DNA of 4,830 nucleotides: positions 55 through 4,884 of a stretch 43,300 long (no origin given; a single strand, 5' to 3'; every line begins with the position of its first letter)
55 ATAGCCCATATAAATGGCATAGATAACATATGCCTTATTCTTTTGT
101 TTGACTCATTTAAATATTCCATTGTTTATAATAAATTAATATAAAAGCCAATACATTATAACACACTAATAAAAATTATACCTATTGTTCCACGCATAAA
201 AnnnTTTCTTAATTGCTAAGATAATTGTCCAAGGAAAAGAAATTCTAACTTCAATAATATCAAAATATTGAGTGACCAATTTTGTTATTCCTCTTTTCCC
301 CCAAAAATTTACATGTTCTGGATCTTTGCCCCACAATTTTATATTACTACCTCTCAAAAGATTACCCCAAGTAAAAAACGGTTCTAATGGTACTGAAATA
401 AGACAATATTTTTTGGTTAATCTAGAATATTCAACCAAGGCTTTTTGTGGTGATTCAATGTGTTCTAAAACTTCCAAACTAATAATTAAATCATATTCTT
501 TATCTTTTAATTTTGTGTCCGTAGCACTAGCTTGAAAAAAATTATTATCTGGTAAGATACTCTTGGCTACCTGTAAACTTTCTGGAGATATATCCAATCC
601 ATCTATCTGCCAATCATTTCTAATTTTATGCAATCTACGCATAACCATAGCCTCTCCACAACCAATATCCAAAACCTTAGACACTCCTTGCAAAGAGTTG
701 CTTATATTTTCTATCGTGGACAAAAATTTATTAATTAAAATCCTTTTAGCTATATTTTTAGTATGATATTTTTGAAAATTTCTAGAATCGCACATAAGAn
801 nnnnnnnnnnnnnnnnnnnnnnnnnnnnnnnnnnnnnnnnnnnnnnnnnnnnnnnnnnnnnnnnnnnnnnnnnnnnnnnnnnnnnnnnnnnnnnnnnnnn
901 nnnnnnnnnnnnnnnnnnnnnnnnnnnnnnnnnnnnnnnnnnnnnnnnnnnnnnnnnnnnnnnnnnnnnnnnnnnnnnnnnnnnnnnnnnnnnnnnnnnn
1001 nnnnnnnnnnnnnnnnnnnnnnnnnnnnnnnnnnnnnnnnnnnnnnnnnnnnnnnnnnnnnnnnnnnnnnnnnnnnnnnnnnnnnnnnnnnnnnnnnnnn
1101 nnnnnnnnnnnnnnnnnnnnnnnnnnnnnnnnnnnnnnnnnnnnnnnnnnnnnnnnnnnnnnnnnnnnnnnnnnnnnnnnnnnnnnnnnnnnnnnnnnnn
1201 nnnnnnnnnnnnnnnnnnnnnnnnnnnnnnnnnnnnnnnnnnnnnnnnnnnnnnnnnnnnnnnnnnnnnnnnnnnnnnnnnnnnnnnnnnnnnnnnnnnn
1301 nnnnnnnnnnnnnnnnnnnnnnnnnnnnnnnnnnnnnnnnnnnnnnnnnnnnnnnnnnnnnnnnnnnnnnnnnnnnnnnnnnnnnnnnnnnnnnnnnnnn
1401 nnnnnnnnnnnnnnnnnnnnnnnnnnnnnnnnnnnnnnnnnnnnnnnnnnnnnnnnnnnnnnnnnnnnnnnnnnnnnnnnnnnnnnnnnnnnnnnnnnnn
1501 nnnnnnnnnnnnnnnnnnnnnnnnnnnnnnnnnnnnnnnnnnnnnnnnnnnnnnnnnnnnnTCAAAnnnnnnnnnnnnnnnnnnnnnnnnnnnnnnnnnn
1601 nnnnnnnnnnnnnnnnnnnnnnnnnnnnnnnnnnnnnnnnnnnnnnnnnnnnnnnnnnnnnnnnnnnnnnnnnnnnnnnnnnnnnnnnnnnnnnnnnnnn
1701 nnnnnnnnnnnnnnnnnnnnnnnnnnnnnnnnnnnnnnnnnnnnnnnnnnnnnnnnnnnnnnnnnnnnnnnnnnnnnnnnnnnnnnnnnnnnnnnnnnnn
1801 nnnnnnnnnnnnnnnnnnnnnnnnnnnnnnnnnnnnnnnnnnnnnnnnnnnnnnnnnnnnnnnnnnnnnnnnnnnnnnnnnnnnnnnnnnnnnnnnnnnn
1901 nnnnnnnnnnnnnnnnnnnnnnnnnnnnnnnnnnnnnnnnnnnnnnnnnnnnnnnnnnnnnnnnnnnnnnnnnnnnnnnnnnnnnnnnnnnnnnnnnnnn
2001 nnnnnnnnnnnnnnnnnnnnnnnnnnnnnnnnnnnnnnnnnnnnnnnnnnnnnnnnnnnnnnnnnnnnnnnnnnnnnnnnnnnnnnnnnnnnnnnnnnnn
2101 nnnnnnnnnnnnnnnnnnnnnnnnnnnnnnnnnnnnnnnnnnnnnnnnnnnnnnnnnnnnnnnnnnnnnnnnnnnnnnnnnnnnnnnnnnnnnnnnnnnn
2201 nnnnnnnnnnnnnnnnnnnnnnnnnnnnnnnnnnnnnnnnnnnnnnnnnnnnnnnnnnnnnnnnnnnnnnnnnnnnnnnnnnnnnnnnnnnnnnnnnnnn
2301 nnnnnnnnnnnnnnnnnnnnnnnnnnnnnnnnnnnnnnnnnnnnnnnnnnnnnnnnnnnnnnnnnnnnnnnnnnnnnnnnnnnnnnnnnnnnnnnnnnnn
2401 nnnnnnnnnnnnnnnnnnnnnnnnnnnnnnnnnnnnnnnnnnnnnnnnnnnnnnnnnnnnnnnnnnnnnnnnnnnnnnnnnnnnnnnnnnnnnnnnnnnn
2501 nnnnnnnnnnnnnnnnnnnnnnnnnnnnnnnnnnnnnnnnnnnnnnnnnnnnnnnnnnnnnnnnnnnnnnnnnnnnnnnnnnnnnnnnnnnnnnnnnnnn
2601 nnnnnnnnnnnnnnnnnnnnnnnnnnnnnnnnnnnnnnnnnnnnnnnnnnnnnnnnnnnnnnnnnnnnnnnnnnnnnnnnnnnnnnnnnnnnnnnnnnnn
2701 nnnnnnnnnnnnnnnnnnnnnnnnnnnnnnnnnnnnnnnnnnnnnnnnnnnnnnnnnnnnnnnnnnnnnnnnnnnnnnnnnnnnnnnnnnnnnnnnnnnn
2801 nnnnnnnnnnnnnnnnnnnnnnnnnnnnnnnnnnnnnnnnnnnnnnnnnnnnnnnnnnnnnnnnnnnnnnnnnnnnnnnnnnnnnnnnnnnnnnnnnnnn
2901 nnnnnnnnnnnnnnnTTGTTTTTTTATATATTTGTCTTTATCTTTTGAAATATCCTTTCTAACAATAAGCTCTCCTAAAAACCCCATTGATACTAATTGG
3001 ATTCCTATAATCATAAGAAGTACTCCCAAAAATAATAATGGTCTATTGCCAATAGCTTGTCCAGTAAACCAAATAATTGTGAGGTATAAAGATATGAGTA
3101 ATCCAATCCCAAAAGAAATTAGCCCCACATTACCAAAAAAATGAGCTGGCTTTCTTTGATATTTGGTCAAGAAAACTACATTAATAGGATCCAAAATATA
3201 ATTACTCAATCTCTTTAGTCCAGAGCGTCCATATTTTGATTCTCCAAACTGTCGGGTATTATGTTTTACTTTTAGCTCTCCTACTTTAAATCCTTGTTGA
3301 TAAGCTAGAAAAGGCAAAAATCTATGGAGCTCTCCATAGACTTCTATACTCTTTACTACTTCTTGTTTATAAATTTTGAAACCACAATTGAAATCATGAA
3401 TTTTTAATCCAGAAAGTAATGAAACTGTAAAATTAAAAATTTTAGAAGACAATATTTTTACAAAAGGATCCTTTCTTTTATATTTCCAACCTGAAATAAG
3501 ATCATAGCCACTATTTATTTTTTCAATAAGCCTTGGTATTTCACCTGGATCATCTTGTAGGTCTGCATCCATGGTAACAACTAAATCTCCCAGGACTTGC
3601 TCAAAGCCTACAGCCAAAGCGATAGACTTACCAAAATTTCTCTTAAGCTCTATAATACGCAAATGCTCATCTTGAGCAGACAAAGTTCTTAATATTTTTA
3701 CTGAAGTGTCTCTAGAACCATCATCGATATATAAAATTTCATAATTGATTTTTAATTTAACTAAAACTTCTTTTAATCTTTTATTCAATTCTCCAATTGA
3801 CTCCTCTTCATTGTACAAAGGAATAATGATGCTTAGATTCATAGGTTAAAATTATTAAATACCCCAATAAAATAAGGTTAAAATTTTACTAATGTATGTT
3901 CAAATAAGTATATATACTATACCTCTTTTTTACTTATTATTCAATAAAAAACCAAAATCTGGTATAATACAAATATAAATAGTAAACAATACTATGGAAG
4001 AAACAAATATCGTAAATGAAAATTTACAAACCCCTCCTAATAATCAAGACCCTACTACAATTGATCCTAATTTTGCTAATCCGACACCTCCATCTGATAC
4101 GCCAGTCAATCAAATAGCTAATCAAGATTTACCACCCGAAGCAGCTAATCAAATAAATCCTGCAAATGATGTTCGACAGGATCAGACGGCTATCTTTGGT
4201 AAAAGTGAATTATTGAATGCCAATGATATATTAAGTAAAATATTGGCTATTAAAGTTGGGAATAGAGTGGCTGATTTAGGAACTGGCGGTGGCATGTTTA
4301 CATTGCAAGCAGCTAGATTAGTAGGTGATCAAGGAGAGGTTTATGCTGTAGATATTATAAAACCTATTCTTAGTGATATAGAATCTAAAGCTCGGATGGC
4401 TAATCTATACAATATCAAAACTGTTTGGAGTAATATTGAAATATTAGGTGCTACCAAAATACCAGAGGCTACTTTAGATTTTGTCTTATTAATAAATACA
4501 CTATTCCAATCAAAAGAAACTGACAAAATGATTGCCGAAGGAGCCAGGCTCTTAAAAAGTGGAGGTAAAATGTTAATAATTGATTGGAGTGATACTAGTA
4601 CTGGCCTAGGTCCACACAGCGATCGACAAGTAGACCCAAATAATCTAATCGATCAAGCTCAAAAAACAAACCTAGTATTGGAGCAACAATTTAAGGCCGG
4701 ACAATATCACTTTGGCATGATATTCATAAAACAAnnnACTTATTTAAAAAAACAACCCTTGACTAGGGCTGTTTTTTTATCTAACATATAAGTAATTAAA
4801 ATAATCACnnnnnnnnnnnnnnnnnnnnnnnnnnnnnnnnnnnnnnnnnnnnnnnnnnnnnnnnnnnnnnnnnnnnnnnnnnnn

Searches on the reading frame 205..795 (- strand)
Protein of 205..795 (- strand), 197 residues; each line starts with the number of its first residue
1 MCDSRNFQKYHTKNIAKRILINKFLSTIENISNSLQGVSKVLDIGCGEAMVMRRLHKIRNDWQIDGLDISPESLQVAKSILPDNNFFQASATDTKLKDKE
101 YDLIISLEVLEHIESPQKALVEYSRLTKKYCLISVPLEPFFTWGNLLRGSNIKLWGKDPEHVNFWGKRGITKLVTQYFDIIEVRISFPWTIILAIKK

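Call 56: search_protein_families(library=pfam, proteins=[window:205-795:-], max_evalue=0.001)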
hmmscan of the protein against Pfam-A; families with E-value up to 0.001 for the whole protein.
window:205-795:- (197 aa): 10 families
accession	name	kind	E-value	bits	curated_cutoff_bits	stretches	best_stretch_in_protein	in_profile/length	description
PF08241.18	Methyltransf_11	-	1.6e-17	64.3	21.2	1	42-129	1-89/95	Methyltransferase domain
PF13649.12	Methyltransf_25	-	2.2e-15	57.6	27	1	41-129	1-95/97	Methyltransferase domain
PF13489.12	Methyltransf_23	-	2.5e-15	57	27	1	26-176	11-156/164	Methyltransferase domain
PF13847.12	Methyltransf_31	-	6e-15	55.6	27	1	39-130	5-104/145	Methyltransferase domain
PF08242.18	Methyltransf_12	-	3.7e-13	50.5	30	1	42-128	1-93/98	Methyltransferase domain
PF07021.18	MetW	-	1.6e-07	31.6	21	1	29-137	5-111/193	Methionine biosynthesis protein MetW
PF05175.20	MTS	-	5.9e-06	26.5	23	1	38-106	32-104/170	Methyltransferase small domain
PF02353.26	CMAS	-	6.3e-05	22.9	27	1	35-115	60-142/273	Mycolic acid cyclopropane synthetase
PF01209.24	Ubie_methyltran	-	0.00041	20.2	20.1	1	27-128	38-144/233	ubiE/COQ5 methyltransferase family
PF05971.18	Methyltransf_10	-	0.00095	19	23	0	35-100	100-165/299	RNA methyltransferase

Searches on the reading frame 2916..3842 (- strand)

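Call 56: search_protein_families(library=pfam, proteins=[window:2916-3842:-], max_evalue=0.001)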
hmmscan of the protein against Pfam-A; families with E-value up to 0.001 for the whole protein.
window:2916-3842:- (309 aa): 2 families
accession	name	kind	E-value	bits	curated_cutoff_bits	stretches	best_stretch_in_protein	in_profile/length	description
PF00535.33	Glycos_transf_2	-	3.1e-33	115.5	23.3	1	4-165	1-166/168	Glycosyl transferase family 2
PF10111.15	Glyco_tranf_2_2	-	1.3e-05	25.3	27.3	1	4-94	1-91/276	Glycosyltransferase like family 2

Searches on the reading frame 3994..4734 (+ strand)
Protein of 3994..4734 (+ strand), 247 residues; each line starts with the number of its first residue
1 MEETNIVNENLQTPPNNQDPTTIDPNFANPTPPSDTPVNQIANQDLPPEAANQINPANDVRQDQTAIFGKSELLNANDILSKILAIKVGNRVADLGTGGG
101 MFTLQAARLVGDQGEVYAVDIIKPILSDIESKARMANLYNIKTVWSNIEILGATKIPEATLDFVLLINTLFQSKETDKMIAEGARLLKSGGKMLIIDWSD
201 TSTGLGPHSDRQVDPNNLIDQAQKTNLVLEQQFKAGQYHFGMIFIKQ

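Call 56: search_protein_families(library=pfam, proteins=[window:3994-4734:+], max_evalue=0.001)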
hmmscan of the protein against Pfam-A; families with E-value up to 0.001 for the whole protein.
window:3994-4734:+ (247 aa): 8 families
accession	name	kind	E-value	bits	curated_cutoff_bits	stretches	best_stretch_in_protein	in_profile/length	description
PF13847.12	Methyltransf_31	-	4.6e-14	52.8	27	1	87-199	2-113/145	Methyltransferase domain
PF13649.12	Methyltransf_25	-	2.6e-11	44.5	27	1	92-191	1-97/97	Methyltransferase domain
PF08241.18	Methyltransf_11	-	4.3e-11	43.7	21.2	1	94-195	2-95/95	Methyltransferase domain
PF01209.24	Ubie_methyltran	-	6e-11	42.6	20.1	1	79-201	38-157/233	ubiE/COQ5 methyltransferase family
PF05175.20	MTS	-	4.3e-08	33.4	23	1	64-196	7-139/170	Methyltransferase small domain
PF13489.12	Methyltransf_23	-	2.5e-05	24.5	27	1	78-222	11-138/164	Methyltransferase domain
PF08242.18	Methyltransf_12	-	3.4e-05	24.9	30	1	94-192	2-97/98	Methyltransferase domain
PF01135.25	PCMT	-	0.00016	21.9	20.3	1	82-144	67-129/210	Protein-L-isoaspartate(D-aspartate) O-methyltransferase (PCMT)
